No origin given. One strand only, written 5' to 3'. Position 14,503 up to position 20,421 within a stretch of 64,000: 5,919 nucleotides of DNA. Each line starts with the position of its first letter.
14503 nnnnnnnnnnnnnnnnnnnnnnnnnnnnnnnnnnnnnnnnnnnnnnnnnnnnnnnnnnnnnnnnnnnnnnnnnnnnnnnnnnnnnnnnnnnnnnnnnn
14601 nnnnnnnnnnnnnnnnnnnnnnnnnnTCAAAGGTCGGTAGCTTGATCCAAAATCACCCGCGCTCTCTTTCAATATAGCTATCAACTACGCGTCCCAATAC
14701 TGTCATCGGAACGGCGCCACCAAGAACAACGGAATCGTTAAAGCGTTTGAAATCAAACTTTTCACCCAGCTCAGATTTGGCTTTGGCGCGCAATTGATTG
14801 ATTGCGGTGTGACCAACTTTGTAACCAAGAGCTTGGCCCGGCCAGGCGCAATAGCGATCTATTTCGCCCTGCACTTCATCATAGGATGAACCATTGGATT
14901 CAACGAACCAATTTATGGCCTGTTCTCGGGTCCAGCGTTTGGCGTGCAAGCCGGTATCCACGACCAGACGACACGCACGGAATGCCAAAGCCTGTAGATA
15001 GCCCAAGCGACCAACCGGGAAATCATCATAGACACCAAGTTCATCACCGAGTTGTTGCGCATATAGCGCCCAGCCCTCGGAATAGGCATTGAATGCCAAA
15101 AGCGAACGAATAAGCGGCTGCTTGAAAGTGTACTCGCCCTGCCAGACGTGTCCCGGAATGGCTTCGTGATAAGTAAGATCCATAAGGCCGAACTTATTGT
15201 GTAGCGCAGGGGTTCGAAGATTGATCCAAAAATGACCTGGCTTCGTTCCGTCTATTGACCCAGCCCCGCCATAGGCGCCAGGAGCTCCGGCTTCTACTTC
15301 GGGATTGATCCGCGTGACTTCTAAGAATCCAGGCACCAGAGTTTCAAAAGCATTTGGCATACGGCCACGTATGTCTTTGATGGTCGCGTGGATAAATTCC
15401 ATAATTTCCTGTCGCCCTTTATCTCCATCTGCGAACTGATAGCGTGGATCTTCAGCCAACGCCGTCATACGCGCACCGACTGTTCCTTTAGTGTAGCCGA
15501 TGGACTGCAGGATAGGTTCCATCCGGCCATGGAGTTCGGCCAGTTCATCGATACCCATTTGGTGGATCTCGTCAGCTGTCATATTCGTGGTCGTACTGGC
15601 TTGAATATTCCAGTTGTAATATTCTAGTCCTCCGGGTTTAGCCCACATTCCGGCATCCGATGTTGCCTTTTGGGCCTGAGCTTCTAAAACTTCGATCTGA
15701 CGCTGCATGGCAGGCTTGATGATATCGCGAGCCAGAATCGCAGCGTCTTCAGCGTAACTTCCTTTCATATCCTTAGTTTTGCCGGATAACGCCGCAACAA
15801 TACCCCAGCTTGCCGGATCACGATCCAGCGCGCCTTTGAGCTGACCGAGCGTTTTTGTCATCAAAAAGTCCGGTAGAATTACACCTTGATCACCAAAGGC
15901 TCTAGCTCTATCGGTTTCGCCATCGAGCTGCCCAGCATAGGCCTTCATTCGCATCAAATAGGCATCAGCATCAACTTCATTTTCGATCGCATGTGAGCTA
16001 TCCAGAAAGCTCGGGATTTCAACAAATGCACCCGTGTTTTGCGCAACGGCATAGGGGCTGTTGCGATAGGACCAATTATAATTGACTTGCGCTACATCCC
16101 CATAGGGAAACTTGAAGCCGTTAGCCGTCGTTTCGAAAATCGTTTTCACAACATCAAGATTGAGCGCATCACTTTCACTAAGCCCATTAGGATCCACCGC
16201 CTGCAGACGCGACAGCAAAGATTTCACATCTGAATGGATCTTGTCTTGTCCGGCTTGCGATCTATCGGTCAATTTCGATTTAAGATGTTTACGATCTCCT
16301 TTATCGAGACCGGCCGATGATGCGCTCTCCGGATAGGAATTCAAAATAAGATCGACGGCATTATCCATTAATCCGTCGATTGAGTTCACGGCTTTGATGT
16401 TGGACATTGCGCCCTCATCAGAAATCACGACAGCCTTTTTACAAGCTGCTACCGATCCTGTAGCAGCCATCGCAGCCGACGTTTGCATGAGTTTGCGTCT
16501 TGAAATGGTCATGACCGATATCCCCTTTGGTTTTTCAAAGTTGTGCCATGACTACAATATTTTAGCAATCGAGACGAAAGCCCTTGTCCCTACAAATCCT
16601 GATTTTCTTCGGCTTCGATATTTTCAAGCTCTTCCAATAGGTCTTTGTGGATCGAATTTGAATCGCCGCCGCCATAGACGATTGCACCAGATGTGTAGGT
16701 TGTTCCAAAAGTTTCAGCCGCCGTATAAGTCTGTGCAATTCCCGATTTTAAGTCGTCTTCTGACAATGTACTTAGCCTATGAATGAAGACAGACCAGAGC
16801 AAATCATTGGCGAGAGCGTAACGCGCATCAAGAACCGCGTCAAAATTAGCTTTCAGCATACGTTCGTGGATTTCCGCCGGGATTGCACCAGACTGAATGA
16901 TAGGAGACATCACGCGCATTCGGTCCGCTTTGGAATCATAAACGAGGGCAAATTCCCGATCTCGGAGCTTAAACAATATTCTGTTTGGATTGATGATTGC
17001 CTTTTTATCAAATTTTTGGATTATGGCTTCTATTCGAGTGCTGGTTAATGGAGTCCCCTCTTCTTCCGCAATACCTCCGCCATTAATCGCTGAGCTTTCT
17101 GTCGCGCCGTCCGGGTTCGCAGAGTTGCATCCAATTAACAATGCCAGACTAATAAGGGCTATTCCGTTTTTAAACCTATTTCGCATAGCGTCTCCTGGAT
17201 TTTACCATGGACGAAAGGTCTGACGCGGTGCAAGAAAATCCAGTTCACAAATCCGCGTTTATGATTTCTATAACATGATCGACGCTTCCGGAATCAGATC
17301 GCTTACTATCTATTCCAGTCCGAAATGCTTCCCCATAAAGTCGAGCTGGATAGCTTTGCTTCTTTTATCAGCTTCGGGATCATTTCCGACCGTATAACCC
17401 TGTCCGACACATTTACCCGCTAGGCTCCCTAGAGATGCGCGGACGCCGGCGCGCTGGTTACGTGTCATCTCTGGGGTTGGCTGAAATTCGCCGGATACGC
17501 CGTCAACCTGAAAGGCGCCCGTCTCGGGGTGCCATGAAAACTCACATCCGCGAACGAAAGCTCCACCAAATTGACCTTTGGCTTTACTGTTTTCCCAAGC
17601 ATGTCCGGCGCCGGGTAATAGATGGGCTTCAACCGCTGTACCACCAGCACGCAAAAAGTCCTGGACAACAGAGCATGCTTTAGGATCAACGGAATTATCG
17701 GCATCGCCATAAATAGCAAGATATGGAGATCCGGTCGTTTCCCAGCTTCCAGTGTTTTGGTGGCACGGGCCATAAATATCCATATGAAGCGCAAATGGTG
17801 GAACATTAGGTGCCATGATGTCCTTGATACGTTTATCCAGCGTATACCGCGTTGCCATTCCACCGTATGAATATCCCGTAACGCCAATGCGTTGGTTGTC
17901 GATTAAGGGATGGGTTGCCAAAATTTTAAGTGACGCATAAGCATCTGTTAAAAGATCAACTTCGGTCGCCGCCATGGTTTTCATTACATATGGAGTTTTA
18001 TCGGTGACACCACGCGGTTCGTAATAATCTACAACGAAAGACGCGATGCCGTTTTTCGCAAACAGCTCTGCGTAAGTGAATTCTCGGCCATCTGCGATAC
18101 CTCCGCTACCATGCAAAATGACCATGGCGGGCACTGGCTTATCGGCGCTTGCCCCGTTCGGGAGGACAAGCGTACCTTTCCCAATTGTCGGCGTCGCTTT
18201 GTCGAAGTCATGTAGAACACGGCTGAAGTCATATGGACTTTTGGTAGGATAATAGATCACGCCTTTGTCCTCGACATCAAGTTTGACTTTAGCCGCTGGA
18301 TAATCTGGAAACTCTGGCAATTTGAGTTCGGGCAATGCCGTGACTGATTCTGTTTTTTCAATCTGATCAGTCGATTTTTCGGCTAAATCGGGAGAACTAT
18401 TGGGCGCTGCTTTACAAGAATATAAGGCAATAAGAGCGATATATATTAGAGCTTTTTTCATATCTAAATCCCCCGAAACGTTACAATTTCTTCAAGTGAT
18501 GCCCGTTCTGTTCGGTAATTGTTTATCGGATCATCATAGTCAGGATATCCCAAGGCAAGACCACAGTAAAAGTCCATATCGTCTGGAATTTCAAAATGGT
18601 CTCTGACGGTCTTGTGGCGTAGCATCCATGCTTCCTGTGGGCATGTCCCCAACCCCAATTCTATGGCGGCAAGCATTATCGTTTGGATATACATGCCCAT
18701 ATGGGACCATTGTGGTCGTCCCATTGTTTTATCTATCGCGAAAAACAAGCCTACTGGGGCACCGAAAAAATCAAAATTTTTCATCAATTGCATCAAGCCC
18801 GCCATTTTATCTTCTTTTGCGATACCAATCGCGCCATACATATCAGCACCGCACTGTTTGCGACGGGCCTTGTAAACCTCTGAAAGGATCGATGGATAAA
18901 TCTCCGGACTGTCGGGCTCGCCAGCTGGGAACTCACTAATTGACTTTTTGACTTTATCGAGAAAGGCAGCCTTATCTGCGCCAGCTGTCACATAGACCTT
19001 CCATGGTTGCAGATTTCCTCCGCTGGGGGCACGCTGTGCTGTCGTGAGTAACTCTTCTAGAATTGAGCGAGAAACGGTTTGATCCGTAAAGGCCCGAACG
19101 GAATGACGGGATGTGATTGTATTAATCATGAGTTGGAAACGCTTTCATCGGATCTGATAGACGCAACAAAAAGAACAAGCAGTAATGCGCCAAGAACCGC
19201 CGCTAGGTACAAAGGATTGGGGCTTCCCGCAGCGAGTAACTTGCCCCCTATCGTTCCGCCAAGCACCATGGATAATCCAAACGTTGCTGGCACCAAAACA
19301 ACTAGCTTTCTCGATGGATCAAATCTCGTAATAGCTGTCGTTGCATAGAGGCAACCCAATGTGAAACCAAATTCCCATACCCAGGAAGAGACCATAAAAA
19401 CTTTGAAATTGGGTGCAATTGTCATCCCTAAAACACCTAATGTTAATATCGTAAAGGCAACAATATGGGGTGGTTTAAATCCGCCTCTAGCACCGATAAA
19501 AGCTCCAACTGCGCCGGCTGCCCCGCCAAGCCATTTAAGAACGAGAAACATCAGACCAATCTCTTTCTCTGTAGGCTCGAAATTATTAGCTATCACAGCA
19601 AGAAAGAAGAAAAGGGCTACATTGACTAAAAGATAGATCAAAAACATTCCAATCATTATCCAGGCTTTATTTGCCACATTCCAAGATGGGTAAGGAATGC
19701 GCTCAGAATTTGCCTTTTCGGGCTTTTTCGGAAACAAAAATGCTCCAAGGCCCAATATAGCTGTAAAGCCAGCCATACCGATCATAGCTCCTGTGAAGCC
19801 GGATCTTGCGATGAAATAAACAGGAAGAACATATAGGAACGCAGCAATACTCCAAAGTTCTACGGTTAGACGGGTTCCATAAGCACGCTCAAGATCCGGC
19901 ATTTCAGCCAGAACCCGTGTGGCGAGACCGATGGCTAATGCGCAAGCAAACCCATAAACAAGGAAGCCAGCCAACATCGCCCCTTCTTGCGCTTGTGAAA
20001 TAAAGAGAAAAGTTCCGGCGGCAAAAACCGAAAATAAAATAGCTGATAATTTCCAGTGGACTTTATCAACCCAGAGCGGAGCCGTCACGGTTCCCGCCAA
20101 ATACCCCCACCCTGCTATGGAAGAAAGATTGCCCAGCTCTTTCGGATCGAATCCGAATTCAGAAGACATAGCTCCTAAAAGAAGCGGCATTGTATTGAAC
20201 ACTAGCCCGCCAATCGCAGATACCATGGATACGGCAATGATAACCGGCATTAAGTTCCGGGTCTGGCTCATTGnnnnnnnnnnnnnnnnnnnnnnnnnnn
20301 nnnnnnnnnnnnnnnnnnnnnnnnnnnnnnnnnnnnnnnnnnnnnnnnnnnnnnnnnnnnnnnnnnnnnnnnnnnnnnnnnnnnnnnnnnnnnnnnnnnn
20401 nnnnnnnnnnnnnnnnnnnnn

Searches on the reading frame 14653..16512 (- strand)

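Call 12: search_protein_families(library=pfam, proteins=[window:14653-16512:-])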
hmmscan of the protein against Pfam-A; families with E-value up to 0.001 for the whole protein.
window:14653-16512:- (619 aa): 1 family
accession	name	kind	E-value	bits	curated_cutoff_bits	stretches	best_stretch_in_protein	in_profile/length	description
PF05960.17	DUF885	-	7.4e-146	488.3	32.4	1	61-609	1-531/532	Bacterial protein of unknown function (DUF885)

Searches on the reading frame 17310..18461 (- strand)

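Call 12: search_protein_families(library=pfam, proteins=[window:17310-18461:-])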
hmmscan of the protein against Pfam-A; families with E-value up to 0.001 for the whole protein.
window:17310-18461:- (383 aa): 3 families
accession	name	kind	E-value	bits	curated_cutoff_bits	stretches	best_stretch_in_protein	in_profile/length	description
PF01738.24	DLH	-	3.4e-14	53.4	21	1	104-295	11-194/217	Dienelactone hydrolase family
PF00326.27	Peptidase_S9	-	7.3e-10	39.1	22.6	1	162-210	36-84/213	Prolyl oligopeptidase family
PF05448.18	AXE1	-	0.00025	20.4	21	0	169-217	155-205/321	Acetyl xylan esterase (AXE1)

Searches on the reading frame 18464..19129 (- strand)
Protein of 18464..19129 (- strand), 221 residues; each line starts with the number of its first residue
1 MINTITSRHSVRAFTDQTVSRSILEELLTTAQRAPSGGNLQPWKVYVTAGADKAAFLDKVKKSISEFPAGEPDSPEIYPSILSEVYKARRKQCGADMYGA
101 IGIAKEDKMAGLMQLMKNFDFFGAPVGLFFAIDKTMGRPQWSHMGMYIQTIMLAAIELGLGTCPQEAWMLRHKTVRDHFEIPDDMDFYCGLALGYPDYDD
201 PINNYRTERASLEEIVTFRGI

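Call 12: search_protein_families(library=pfam, proteins=[window:18464-19129:-])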
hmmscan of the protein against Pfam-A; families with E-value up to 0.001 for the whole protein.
window:18464-19129:- (221 aa): 2 families
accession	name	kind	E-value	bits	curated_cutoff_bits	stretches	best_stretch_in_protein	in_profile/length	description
PF00881.29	Nitroreductase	-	1e-31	110.8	23.5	1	5-195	1-167/167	Nitroreductase family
PF14512.11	TM1586_NiRdase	-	4.5e-13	49.8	27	1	138-218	78-151/215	Putative TM nitroreductase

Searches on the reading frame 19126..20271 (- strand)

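Call 13: search_protein_families(library=pfam, proteins=[window:19126-20271:-])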
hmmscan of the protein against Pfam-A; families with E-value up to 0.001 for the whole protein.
window:19126-20271:- (381 aa): 1 family
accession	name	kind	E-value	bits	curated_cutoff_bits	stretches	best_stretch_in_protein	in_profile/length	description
PF07690.21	MFS_1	-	6.2e-16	58.7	33.4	2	20-312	7-315/347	Major Facilitator Superfamily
